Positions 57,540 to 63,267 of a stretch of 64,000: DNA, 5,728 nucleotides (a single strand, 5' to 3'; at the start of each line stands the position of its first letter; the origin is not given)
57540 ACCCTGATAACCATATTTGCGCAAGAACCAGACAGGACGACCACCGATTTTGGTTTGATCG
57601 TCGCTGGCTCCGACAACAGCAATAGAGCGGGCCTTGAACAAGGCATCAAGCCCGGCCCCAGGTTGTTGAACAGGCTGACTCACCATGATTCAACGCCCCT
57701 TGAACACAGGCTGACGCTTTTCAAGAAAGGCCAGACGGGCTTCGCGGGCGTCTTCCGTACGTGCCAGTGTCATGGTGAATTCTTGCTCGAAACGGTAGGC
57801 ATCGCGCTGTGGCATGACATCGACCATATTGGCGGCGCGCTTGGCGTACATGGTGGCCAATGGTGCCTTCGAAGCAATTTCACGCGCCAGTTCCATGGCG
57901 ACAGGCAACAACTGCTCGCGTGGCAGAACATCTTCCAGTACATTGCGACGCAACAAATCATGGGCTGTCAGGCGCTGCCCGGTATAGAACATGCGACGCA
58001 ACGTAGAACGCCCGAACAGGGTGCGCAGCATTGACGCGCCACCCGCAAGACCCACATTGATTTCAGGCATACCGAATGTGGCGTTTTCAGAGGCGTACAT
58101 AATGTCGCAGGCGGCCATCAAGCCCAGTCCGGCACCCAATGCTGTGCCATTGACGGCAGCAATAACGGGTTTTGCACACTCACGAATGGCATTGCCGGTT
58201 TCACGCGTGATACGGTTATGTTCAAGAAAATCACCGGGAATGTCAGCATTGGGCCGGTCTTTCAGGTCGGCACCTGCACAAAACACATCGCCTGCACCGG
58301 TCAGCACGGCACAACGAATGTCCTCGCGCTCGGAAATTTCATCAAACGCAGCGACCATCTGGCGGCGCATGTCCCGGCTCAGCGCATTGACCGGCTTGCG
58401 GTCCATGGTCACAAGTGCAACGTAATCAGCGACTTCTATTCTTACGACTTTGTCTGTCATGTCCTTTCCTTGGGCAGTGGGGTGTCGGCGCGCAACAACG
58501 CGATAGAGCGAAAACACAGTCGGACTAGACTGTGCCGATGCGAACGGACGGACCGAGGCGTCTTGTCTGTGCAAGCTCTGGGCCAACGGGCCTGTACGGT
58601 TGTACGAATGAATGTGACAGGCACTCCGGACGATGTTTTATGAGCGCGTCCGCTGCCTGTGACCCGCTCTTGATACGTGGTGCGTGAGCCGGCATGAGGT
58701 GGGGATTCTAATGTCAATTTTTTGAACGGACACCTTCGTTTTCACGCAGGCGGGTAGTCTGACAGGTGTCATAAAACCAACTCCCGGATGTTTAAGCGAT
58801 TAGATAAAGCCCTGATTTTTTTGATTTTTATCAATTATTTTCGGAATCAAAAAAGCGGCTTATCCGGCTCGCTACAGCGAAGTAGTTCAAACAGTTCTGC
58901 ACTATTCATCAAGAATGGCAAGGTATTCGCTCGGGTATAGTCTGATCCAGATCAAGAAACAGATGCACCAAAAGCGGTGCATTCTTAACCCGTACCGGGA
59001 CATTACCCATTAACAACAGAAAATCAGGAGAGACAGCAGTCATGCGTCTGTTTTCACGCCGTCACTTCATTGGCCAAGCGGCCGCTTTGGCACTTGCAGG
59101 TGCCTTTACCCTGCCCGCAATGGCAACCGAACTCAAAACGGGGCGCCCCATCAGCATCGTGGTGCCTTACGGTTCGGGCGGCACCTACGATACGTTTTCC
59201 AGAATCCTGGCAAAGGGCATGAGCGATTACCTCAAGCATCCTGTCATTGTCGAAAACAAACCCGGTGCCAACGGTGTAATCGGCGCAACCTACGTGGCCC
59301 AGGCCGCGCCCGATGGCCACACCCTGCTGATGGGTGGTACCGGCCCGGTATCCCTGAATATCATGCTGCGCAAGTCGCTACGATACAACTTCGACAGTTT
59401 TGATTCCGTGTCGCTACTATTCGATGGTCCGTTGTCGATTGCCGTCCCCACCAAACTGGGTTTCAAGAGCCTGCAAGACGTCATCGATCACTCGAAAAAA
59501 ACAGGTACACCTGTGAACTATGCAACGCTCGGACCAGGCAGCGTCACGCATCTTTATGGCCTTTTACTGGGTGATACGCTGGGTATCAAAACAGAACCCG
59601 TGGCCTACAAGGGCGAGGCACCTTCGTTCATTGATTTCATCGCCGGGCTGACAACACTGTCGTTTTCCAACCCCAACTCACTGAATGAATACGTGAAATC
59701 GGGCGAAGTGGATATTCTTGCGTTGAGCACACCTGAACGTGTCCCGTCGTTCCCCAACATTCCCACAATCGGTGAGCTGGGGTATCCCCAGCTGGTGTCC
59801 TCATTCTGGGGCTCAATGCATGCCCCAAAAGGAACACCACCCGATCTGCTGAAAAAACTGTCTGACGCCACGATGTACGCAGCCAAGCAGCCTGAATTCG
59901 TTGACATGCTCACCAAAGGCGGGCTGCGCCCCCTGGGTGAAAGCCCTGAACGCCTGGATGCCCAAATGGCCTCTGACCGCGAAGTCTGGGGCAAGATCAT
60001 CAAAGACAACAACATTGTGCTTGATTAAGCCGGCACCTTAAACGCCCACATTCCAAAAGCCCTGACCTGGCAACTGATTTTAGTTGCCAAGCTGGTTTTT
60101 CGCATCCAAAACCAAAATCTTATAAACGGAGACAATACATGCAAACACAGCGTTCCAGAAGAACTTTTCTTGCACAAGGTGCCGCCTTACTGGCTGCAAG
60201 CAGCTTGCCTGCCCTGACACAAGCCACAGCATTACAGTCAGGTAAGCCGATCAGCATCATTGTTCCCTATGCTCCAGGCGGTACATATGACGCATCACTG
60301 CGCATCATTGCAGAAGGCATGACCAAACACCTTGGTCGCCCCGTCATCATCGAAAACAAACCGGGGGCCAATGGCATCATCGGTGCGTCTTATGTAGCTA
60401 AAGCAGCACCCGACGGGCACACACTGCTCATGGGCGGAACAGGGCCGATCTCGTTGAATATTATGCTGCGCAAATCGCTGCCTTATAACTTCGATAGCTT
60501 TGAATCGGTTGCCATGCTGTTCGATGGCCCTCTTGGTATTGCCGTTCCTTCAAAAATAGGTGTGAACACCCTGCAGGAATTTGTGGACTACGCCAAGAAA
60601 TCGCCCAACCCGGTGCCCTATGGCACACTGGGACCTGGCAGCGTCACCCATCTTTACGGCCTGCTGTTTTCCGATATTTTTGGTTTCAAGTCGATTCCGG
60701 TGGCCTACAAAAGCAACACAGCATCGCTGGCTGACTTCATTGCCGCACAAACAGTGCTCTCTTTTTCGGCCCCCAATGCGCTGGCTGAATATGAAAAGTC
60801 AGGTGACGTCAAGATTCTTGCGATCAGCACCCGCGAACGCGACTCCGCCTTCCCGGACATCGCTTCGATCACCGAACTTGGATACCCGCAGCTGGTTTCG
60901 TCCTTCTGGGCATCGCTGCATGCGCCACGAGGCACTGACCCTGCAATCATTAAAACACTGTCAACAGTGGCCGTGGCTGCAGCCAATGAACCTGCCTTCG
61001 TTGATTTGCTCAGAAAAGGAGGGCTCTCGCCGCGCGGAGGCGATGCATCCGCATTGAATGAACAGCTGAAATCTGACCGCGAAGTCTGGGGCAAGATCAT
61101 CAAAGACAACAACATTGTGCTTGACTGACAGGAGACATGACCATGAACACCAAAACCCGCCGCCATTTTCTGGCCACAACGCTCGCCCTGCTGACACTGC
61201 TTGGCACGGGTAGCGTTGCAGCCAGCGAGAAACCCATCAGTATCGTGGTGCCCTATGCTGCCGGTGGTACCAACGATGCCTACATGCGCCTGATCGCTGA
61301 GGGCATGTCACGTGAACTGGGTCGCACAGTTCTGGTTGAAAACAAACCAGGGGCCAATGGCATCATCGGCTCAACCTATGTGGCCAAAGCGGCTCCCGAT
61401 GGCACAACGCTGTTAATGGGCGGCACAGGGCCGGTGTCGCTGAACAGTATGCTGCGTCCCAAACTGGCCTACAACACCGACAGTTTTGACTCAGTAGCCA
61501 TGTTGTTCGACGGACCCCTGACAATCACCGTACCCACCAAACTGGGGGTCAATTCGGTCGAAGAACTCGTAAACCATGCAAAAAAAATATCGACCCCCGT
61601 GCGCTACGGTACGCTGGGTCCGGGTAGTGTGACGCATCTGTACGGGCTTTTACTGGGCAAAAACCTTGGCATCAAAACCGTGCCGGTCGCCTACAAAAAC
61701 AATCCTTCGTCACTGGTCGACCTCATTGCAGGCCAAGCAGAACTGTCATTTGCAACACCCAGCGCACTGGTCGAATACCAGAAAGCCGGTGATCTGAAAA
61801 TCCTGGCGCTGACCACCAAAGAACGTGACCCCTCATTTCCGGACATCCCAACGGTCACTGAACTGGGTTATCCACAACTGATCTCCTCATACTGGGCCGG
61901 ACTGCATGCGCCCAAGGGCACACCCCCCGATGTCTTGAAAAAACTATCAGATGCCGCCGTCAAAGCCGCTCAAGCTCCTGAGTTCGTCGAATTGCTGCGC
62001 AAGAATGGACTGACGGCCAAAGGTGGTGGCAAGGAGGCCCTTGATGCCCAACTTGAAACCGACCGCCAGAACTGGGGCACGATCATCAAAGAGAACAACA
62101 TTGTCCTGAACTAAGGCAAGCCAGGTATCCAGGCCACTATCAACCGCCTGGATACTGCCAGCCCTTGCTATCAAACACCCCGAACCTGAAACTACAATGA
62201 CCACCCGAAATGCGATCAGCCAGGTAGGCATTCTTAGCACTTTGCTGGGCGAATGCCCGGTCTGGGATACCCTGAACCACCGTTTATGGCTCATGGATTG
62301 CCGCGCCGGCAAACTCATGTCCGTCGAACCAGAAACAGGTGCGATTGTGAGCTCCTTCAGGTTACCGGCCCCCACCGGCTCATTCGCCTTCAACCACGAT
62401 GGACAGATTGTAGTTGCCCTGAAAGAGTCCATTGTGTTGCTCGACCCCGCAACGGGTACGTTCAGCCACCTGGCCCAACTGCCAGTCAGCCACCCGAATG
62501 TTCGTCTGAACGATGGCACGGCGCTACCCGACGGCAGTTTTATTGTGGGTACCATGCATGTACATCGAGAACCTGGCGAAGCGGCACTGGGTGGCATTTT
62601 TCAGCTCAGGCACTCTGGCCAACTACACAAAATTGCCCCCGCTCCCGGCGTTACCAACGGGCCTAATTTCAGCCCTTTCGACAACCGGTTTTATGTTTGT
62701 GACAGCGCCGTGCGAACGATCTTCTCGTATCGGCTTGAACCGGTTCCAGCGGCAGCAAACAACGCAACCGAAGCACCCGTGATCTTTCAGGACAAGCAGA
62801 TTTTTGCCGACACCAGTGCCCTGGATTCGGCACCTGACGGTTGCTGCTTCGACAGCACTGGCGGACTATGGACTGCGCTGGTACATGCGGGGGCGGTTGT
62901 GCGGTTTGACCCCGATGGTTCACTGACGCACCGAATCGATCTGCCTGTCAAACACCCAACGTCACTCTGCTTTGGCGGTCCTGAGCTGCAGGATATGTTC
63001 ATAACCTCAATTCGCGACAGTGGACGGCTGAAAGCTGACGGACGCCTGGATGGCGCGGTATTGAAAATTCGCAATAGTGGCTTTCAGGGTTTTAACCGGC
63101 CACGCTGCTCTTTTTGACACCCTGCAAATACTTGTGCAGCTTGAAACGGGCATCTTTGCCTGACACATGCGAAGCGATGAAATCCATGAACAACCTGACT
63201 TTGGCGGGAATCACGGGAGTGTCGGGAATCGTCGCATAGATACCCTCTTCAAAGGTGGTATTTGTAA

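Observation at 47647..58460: Ten-gene minus-strand acyl-CoA operon combining an ADP-forming CoA ligase, paired ACADs, three SDRs, a CMD-family protein and tctBA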

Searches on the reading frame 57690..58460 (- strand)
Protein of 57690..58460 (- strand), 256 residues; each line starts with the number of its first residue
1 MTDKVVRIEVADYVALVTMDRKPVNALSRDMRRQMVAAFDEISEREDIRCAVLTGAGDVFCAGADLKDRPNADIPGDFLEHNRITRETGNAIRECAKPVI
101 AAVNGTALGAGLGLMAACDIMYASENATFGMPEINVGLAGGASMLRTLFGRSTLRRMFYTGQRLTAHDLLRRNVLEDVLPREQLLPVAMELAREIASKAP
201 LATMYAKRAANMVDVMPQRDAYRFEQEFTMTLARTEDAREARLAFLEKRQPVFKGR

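Call 4: search_protein_families(library=pfam, proteins=[window:57690-58460:-])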
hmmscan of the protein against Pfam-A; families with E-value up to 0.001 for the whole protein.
window:57690-58460:- (256 aa): 2 families
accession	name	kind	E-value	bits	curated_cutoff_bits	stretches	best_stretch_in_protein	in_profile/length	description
PF00378.25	ECH_1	-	9.5e-52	176.2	27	1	13-255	5-250/251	Enoyl-CoA hydratase/isomerase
PF16113.10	ECH_2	-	2.7e-27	96.6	27.2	1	18-208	5-202/335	Enoyl-CoA hydratase/isomerase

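Call 5: search_protein_families(library=ncbifam, proteins=[window:57690-58460:-])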
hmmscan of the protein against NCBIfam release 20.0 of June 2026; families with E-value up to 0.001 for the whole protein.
window:57690-58460:- (256 aa): 72 families (the best 25 are shown)
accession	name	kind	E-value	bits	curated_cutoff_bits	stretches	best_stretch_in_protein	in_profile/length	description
NF005073.0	PRK06495.1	subfamily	3.2e-117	390.4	296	1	4-256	4-257/257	enoyl-CoA hydratase/isomerase family protein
NF005925.0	PRK07938.1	equivalog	7e-60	202.5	260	1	10-251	8-249/252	enoyl-CoA hydratase family protein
NF051848.1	EnCoAHydtEchA19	equivalog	5.8e-57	193.2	400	1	7-256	3-258/258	enoyl-CoA hydratase EchA19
NF006007.0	PRK08138.1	subfamily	4.9e-51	173.6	355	1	5-256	9-261/261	enoyl-CoA hydratase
NF005802.0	PRK07657.1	equivalog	2e-50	171.7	363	1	9-255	9-259/260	enoyl-CoA hydratase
NF007239.0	PRK09674.1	equivalog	1.4e-49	168.8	371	1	7-256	7-257/257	2,3-dehydroadipyl-CoA hydratase PaaF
NF005803.0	PRK07658.1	equivalog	6.6e-49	166.6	313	1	5-256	3-257/257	enoyl-CoA hydratase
NF006100.0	PRK08252.1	subfamily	1e-46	159.6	282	1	4-256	3-254/254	crotonase/enoyl-CoA hydratase family protein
NF005864.0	PRK07799.1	equivalog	3.7e-45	154.2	316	1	8-256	12-266/266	crotonase/enoyl-CoA hydratase family protein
NF004840.0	PRK06190.1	equivalog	2.7e-43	148.5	253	1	1-236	1-239/260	enoyl-CoA hydratase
NF004781.0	PRK06127.1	subfamily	3.4e-43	148.2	291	1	6-256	13-269/269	enoyl-CoA hydratase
NF006008.0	PRK08139.1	equivalog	1.8e-42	145.7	313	1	3-255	10-265/266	enoyl-CoA hydratase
NF046063.1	oxepin_alt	equivalog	2.2e-42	145.3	300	1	14-251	11-253/254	oxepin-CoA hydrolase, alternative type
NF006566.0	PRK09076.1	subfamily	2.5e-42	145.3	286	1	6-254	7-258/260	enoyl-CoA hydratase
NF004475.0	PRK05809.1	subfamily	3.6e-42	144.6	394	1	4-256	4-260/260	short-chain-enoyl-CoA hydratase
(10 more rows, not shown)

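Call 38: search_solved_structures(query=window:57690-58460:-, max_evalue=1e-25, show_alignments=2)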
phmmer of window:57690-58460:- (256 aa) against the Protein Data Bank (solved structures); distinct sequences matched with E-value up to 1e-25: 58.
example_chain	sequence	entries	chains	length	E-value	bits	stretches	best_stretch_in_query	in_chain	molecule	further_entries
5xzd_A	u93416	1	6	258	5.1e-41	143.5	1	5-254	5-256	Enoyl-CoA hydratase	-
9qwv_A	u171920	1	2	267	9.4e-38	132.9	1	4-255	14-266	Enoyl-CoA hydratase, mitochondrial, putative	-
4fzw_A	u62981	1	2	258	6.1e-37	130.2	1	13-256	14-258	2,3-dehydroadipyl-CoA hydratase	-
2pbp_A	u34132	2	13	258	6.6e-37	130.1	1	15-256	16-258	Enoyl-CoA hydratase subunit I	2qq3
6wyi_A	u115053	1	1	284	7.2e-37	130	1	9-256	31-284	EchA19, enoyl-CoA hydratase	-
3r0o_A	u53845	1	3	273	1.2e-36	129.2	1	7-256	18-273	Carnitinyl-CoA dehydratase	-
5zai_A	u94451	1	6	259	4.5e-36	127.4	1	17-256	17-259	3-hydroxypropionyl-coenzyme A dehydratase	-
3pea_A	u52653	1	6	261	5.9e-36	127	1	5-256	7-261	Enoyl-CoA hydratase/isomerase family protein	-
3kqf_A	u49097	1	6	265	6.1e-36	126.9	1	13-255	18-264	Enoyl-CoA hydratase/isomerase family protein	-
5z7r_A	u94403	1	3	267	6.5e-36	126.9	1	8-250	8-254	Short-chain-enoyl-CoA hydratase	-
3rsi_A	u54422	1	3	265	1.1e-35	126.1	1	12-256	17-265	Putative enoyl-CoA hydratase/isomerase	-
3trr_A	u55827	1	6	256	5.5e-35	123.8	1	3-256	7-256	Probable enoyl-CoA hydratase/isomerase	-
1ey3_A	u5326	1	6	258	1.2e-34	122.7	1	14-254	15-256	ENOYL-COA HYDRATASE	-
1mj3_A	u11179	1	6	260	1.3e-34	122.6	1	14-254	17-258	ENOYL-COA HYDRATASE, MITOCHONDRIAL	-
1dub_A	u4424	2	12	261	1.3e-34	122.6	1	14-254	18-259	2-ENOYL-COA HYDRATASE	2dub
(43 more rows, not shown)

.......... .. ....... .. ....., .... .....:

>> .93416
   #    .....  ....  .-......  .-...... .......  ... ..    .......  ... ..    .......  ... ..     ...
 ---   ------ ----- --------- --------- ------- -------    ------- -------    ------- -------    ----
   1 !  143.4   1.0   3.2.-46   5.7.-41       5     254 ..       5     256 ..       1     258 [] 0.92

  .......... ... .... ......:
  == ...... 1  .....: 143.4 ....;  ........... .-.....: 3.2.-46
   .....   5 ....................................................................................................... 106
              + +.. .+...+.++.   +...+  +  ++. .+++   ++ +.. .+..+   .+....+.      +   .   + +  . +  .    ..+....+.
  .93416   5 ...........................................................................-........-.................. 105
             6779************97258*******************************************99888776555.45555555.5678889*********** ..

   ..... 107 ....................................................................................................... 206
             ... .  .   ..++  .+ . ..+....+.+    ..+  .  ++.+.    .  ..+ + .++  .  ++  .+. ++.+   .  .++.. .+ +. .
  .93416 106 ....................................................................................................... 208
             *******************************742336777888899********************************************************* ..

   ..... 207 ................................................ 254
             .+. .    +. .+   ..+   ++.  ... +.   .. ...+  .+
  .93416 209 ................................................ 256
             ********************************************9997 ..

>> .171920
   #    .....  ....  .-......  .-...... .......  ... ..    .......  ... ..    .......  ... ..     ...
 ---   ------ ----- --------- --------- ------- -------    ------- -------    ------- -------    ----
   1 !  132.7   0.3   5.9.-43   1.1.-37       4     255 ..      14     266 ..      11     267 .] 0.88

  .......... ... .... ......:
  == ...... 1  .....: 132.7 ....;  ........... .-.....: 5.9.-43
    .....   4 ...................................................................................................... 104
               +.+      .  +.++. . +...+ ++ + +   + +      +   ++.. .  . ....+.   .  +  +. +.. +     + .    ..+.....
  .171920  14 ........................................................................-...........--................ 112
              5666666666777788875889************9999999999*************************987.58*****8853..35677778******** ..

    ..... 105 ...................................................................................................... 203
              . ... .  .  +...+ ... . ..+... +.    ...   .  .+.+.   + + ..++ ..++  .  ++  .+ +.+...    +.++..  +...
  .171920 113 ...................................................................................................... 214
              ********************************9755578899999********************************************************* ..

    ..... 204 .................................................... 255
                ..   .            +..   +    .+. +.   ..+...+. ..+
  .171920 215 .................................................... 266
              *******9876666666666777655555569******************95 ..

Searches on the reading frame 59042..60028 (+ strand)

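Call 6: search_protein_families(library=pfam, proteins=[window:59042-60028:+])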
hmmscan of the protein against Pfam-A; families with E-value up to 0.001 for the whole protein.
window:59042-60028:+ (328 aa): 1 family
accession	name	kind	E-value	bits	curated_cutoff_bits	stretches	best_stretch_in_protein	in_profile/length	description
PF03401.19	TctC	-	3.6e-51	174.8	27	1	54-324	3-273/274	Tripartite tricarboxylate transporter family receptor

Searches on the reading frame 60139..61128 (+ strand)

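Call 6: search_protein_families(library=pfam, proteins=[window:60139-61128:+])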
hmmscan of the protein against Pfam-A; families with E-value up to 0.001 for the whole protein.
window:60139-61128:+ (329 aa): 1 family
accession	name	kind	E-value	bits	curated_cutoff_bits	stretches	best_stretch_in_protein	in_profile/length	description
PF03401.19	TctC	-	5.9e-57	193.7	27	1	55-325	3-273/274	Tripartite tricarboxylate transporter family receptor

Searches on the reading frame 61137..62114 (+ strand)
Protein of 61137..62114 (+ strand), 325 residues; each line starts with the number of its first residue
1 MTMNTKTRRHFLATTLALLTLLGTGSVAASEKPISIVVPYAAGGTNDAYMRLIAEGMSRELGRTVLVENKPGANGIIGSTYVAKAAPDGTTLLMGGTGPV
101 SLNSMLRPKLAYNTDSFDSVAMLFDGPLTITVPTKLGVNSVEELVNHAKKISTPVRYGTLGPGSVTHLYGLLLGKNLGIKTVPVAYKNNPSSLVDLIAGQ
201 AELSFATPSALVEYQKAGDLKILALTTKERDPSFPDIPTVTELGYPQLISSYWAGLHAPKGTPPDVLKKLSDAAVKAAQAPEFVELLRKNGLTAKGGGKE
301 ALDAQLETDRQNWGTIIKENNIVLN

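Call 6: search_protein_families(library=pfam, proteins=[window:61137-62114:+])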
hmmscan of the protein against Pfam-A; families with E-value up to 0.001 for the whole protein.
window:61137-62114:+ (325 aa): 1 family
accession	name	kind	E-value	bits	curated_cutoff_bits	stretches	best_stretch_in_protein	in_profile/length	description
PF03401.19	TctC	-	1.1e-56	192.9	27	1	50-321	2-273/274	Tripartite tricarboxylate transporter family receptor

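Call 71: search_solved_structures(query=window:61137-62114:+, max_evalue=1e-10)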
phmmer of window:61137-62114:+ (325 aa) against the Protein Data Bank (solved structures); distinct sequences matched with E-value up to 1e-10: 11.
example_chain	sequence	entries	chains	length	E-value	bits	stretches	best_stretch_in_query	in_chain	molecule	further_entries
2f5x_A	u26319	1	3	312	2e-47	165.3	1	30-320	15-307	BugD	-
8hka_A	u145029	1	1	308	3.7e-47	164.5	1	32-324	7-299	Periplasmic terephthalate binding protein (TBP)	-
8hk9_D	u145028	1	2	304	5.6e-47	163.9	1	34-324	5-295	Periplasmic terephthalate binding protein (TBP)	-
8hkb_A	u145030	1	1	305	3.3e-46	161.3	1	33-324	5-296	Periplasmic terephthalate binding protein (TBP)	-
2dvz_A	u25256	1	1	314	1.7e-45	159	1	29-324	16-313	Putative exported protein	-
7ndr_A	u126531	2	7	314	1.1e-43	153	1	29-323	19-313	Tripartite tricarboxylate transporter substrate binding protein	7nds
2qpq_A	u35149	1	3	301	2.6e-42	148.5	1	31-319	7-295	protein Bug27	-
5oei_A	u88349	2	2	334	2.7e-37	132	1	32-319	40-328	Uncharacterized protein family UPF0065:Tat pathway signal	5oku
6hke_A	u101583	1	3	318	5.4e-37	131.1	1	32-279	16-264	Possible TctC subunit of the Tripartite Tricarboxylate Transport(TTT) Family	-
25hk_A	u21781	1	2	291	2.3e-29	106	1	31-296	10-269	Tripartite tricarboxylate transporter substrate binding protein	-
4x9t_A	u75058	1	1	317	1.2e-27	100.4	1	30-293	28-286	Uncharacterized protein UPF0065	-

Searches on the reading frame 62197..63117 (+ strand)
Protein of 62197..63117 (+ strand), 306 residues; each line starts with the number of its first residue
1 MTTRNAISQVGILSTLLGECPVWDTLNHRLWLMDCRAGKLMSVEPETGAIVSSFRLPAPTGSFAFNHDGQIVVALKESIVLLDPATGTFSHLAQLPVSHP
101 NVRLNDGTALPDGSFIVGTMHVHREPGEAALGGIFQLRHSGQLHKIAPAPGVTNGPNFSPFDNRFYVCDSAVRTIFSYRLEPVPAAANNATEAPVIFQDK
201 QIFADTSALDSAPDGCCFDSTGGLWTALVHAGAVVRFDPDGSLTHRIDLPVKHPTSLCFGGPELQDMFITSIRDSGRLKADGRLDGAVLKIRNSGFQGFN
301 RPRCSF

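Call 6: search_protein_families(library=pfam, proteins=[window:62197-63117:+])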
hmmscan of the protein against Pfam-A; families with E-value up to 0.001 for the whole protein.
window:62197-63117:+ (306 aa): 2 families
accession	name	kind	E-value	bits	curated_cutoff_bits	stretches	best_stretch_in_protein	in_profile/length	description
PF08450.18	SGL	-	1.3e-62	212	26.3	1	17-272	1-245/246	SMP-30/Gluconolactonase/LRE-like region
PF24684.1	Vgb_lyase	-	0.00052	19.4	50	0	209-294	11-97/290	Virginiamycin B lyase family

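Call 29: search_protein_families(library=ncbifam, proteins=[window:62197-63117:+], max_evalue=0.00001)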
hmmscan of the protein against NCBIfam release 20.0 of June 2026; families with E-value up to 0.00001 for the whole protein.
window:62197-63117:+ (306 aa): 0 families

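Call 32: search_solved_structures(query=window:62197-63117:+, max_evalue=0.00001)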
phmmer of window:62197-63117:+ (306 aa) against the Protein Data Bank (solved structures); distinct sequences matched with E-value up to 0.00001: 6.
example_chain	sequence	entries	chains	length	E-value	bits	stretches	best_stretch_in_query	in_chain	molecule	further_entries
7plb_A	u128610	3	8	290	2.8e-28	102.6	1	10-274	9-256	Smp-30/Cgr1 family protein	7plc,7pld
4gn7_A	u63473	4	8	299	1.1e-23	87.5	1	17-298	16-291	Regucalcin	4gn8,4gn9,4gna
4gnb_A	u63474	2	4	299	1.8e-23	86.8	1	17-298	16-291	Regucalcin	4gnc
3g4e_A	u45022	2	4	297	1.8e-23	86.8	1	17-298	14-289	Regucalcin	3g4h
2ghs_A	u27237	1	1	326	4.5e-21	78.9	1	15-274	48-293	AGR_C_1268p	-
5d9b_A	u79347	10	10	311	1.1e-12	51.3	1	17-299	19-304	Luciferin regenerating enzyme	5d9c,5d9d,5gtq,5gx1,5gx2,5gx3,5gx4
